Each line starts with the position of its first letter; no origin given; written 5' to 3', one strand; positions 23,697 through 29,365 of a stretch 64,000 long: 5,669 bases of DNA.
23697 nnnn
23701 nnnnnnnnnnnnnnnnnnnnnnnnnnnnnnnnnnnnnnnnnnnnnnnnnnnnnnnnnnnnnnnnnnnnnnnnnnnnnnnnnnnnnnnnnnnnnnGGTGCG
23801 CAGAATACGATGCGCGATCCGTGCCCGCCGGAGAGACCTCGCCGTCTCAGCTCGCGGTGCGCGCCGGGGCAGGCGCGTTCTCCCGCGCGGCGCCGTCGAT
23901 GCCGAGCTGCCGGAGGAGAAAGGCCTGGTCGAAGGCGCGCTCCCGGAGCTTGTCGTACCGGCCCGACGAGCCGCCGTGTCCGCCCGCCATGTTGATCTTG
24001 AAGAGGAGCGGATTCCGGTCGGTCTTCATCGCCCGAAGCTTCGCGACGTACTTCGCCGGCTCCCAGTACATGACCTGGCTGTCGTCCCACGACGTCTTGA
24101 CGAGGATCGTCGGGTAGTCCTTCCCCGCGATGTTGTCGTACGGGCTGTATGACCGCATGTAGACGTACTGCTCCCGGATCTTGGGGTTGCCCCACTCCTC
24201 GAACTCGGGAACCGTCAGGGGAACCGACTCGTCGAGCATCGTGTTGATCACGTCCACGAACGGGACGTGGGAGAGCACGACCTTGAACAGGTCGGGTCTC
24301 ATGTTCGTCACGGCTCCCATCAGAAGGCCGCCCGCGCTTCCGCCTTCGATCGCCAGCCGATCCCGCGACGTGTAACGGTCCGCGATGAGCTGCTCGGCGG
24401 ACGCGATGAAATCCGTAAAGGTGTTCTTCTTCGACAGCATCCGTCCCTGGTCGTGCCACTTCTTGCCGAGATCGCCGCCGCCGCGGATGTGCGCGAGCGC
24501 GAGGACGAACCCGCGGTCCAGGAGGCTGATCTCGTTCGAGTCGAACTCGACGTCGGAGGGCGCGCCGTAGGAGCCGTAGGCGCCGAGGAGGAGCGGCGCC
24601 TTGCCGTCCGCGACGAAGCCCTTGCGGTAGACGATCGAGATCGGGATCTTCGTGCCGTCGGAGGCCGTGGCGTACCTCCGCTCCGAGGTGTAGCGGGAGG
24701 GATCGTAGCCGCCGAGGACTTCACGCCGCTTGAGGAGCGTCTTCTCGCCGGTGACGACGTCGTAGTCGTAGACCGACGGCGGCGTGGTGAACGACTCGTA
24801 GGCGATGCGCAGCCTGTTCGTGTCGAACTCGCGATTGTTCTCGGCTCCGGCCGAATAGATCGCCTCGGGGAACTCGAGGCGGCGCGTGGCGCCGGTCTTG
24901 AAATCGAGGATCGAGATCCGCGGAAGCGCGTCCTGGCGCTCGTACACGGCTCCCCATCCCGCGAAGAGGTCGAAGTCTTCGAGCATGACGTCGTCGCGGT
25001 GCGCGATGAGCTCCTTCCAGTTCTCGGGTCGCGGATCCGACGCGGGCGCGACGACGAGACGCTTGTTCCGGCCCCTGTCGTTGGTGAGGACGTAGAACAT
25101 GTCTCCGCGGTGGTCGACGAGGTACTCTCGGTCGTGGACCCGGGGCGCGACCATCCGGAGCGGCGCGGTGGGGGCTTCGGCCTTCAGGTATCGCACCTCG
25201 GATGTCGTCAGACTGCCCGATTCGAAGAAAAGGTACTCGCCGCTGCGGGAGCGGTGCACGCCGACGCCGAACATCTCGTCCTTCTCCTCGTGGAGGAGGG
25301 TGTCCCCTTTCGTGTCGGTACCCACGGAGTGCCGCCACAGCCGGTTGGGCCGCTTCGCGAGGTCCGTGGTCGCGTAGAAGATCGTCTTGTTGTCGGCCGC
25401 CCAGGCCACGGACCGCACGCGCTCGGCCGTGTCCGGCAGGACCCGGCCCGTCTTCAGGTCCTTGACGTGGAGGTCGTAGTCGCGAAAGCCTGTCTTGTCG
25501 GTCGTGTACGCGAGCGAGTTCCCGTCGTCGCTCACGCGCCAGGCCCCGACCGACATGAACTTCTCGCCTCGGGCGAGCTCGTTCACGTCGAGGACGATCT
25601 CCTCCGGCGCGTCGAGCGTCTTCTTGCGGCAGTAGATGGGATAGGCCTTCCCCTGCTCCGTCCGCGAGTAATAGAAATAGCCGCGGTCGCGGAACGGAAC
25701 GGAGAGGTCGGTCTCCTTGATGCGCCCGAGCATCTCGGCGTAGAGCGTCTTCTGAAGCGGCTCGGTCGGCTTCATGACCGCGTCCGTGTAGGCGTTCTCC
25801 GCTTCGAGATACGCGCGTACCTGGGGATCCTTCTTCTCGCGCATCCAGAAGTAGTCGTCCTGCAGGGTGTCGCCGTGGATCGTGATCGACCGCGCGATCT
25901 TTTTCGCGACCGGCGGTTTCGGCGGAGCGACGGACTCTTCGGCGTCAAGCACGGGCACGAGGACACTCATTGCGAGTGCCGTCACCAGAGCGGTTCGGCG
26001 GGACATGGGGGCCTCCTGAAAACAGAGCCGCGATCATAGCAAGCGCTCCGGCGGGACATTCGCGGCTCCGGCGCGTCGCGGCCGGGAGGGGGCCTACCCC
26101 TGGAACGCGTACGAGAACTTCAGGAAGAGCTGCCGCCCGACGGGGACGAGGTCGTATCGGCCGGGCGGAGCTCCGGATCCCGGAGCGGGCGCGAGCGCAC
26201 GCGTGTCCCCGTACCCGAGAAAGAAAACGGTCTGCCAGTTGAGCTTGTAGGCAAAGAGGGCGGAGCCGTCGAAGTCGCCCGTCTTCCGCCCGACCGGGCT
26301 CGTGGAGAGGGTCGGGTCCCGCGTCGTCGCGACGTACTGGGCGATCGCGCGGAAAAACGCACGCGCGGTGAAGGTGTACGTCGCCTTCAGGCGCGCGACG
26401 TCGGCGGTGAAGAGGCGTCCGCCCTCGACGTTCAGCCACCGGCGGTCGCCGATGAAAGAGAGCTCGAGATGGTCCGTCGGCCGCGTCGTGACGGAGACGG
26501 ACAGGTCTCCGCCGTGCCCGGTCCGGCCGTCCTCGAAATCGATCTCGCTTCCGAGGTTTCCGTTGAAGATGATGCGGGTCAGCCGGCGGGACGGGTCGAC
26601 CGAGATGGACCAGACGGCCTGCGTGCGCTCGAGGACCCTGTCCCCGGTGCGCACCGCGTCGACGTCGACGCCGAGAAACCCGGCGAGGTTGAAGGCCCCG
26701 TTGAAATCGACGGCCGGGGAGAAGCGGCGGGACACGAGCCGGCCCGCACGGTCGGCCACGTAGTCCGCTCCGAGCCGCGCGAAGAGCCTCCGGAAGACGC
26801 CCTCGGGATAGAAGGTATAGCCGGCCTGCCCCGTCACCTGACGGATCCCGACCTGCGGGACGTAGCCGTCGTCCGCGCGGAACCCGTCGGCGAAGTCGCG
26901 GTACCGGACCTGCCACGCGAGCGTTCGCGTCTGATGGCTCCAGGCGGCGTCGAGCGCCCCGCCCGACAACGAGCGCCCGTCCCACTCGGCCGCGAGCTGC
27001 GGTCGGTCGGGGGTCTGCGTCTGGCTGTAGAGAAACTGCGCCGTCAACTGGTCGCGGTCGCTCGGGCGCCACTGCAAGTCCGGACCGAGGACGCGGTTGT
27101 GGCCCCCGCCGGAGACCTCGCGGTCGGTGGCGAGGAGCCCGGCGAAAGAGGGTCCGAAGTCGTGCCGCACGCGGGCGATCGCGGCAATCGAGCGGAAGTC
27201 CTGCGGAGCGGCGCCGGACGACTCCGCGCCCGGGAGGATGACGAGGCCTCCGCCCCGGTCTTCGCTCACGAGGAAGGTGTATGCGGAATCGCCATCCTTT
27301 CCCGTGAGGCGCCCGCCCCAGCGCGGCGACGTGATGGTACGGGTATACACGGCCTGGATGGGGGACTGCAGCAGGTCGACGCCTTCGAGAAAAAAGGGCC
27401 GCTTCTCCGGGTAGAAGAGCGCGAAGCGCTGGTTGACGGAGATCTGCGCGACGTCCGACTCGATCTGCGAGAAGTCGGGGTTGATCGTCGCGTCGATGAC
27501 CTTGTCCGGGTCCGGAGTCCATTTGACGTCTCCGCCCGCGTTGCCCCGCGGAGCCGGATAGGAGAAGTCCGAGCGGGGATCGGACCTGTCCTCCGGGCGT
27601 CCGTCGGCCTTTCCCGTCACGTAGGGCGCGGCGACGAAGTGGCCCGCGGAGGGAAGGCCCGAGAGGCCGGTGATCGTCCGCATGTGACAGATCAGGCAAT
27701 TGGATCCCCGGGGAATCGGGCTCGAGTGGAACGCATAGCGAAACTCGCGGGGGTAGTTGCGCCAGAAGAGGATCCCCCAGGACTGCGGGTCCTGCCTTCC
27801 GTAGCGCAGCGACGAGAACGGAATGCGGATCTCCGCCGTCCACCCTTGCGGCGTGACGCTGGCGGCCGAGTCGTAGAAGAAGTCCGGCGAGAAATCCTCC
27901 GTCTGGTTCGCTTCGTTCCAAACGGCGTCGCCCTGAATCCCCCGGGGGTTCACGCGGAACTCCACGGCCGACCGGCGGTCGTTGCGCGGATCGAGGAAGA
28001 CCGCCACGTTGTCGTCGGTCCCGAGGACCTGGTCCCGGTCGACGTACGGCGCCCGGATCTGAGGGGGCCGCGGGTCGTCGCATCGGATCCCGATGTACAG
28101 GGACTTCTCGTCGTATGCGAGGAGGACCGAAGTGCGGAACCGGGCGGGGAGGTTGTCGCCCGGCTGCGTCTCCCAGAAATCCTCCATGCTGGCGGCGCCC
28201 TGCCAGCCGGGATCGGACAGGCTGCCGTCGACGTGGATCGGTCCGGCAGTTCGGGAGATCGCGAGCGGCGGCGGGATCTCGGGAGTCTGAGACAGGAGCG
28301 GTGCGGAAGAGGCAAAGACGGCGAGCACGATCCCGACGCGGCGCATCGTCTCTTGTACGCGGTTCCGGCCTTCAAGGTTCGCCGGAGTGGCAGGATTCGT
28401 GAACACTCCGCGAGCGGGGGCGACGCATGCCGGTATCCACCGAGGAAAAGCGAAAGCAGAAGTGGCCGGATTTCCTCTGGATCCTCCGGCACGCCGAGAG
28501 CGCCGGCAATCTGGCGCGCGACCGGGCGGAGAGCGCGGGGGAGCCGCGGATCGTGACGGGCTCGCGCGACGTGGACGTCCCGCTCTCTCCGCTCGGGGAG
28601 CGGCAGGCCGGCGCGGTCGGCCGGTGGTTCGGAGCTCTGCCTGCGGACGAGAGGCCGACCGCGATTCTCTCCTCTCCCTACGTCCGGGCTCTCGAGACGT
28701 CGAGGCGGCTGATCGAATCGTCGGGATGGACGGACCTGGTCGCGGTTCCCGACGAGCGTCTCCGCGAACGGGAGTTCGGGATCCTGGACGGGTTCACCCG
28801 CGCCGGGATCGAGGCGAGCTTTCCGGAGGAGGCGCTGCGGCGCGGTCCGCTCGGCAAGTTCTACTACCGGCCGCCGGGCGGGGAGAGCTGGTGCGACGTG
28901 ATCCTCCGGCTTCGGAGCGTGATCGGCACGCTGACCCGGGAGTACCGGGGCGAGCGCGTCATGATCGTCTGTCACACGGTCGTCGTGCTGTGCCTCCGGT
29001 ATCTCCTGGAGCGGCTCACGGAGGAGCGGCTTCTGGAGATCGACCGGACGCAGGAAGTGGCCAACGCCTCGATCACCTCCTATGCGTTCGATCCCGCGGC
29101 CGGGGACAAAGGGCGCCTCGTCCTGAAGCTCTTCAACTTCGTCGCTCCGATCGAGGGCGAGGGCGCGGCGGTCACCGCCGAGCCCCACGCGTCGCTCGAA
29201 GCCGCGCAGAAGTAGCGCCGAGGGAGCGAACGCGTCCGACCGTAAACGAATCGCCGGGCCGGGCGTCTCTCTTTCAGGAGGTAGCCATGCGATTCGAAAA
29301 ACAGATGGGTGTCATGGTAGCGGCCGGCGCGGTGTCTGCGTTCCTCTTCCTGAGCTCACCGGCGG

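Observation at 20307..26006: Stand-alone two-gene NRPS-like module (A-T then C-T) in a probable operon with secreted oligopeptidase B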

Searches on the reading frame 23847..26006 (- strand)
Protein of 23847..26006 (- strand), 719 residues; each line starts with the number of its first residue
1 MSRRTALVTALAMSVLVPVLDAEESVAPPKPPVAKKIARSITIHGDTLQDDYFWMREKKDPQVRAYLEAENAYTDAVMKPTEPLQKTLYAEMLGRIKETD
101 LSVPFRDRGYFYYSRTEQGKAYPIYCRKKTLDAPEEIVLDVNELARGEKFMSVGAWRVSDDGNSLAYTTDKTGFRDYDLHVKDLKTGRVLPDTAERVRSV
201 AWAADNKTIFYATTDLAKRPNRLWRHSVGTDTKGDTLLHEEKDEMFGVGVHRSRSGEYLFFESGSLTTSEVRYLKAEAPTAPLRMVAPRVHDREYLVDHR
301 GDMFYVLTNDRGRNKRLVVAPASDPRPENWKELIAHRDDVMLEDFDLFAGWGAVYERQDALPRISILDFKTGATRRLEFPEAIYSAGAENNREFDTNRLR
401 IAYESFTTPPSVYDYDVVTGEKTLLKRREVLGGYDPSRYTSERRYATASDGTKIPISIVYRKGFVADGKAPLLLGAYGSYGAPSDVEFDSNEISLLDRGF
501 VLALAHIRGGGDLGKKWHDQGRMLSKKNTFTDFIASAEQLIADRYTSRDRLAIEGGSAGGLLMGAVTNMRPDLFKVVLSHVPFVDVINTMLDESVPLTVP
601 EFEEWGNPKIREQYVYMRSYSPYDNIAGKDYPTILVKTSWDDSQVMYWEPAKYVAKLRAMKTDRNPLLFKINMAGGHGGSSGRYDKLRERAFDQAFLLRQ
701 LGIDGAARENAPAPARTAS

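Call 6: search_protein_families(library=pfam, proteins=[window:23847-26006:-], max_evalue=0.01)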
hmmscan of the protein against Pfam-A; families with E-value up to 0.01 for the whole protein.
window:23847-26006:- (719 aa): 4 families
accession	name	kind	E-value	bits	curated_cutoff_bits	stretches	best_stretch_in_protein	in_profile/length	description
PF02897.21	Peptidase_S9_N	-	4.4e-116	388.5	24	1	32-427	2-413/414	Prolyl oligopeptidase, N-terminal beta-propeller domain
PF00326.27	Peptidase_S9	-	4.6e-63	213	22.6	1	488-702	3-211/213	Prolyl oligopeptidase family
PF07676.18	PD40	-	0.0013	19.1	20.9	0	154-175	12-34/38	WD40-like Beta Propeller Repeat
PF02129.25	Peptidase_S15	-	0.0014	18.8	23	1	450-624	1-170/262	X-Pro dipeptidyl-peptidase (S15 family)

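Call 7: search_protein_families(library=ncbifam, proteins=[window:23847-26006:-], max_evalue=0.01)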
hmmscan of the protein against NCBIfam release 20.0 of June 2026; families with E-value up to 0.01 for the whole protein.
window:23847-26006:- (719 aa): 2 families
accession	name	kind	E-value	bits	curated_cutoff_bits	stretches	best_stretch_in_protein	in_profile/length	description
NF007511.0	PRK10115.1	equivalog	5.5e-186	620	1313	1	31-698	2-673/686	oligopeptidase B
NF053518.1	DipepPtdsDpp5Prph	equivalog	1.1e-07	30.8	900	1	396-636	351-594/655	dipeptidyl-peptidase Dpp5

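Call 35: find_related_loci(query=window:23847-26006:-, collection=metagenome_contigs, flank=10000)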
Query window:23847-26006:- (719 aa) in metagenome_contigs; peptide patterns used: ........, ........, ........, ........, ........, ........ (x = any residue, [..] = any of these).
600 stretches matched a pattern (row limit reached: there are more); 591 encode a relative of the query (tblastn E <= 1e-3); the best 80 are kept; 80 distinct loci.
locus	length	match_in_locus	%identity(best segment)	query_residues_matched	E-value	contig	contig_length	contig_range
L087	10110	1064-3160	71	3-704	0e+0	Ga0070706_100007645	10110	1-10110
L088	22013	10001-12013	69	42-711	0e+0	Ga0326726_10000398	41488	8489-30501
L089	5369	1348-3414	67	30-704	0e+0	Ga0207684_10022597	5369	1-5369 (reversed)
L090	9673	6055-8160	65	3-703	0e+0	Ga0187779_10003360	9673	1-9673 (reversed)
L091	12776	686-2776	64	10-705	0e+0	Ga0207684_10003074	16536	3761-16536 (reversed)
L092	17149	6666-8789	62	7-719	0e+0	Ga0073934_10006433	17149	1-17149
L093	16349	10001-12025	67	31-703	0e+0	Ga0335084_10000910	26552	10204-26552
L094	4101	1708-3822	63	1-704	0e+0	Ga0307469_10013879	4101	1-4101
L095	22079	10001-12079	62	5-703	0e+0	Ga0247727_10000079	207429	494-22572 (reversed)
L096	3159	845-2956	62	1-703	0e+0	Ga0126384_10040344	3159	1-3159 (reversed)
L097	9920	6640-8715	63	5-703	0e+0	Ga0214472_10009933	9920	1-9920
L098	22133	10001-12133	61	4-716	0e+0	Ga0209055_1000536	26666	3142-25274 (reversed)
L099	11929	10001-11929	66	6-654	0e+0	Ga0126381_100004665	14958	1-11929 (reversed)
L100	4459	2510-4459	64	29-677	0e+0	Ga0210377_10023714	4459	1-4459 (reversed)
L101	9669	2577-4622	61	22-704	0e+0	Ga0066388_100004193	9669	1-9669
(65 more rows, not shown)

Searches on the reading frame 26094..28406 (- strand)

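Call 9: search_protein_families(library=pfam, proteins=[window:26094-28406:-], max_evalue=0.01)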
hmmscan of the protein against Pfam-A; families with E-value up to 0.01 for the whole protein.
window:26094-28406:- (770 aa): 2 families
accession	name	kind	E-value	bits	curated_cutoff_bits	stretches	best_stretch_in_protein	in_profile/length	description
PF19313.5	DUF5916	-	9.2e-09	35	22.6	1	288-356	26-92/572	Domain of unknown function (DUF5916)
PF06452.16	CBM9_1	-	3e-05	24.4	23.4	1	59-212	1-144/185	Carbohydrate family 9 binding domain-like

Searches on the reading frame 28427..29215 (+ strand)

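Call 9: search_protein_families(library=pfam, proteins=[window:28427-29215:+], max_evalue=0.01)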
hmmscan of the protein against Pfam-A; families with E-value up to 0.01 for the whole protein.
window:28427-29215:+ (262 aa): 1 family
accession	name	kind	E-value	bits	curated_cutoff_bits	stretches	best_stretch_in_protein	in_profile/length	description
PF00300.27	His_Phos_1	-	6.4e-30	104.7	21.7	1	17-224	1-184/194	Histidine phosphatase superfamily (branch 1)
